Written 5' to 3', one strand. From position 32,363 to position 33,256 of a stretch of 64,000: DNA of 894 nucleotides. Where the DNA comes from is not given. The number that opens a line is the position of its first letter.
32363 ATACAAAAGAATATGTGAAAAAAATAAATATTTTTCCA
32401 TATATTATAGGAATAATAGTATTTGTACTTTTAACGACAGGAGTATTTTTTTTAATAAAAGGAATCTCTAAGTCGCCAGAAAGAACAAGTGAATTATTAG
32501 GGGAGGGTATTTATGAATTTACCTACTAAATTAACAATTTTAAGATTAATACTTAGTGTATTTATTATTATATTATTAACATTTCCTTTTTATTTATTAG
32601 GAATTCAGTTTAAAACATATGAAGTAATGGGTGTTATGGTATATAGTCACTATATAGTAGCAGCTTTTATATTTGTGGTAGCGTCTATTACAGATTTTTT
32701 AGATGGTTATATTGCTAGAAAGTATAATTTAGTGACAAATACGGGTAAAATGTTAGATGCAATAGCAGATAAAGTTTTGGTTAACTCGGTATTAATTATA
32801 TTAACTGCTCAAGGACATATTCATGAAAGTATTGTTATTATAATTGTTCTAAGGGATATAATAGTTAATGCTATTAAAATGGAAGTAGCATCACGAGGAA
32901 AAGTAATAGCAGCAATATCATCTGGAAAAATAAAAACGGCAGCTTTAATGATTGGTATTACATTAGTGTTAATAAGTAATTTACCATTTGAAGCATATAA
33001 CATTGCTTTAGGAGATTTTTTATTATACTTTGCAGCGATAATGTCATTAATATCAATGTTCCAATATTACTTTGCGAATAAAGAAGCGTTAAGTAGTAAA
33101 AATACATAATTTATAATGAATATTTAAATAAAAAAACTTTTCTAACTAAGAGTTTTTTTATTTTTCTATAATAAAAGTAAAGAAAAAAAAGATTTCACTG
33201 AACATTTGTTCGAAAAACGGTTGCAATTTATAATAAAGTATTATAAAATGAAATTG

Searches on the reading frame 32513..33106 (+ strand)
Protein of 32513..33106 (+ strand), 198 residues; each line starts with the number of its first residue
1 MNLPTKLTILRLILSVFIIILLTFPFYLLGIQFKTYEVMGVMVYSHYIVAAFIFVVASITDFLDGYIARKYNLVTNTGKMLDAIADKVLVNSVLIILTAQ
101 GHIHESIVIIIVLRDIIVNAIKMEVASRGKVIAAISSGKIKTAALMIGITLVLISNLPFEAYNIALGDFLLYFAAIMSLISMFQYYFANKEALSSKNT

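Call 77: search_protein_families(library=pfam, proteins=[window:32513-33106:+], max_evalue=0.001)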
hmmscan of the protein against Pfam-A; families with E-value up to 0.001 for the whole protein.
window:32513-33106:+ (198 aa): 1 family
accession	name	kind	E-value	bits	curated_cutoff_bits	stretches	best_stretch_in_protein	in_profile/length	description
PF01066.26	CDP-OH_P_transf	-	1.8e-35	123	22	1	1-178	1-150/152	CDP-alcohol phosphatidyltransferase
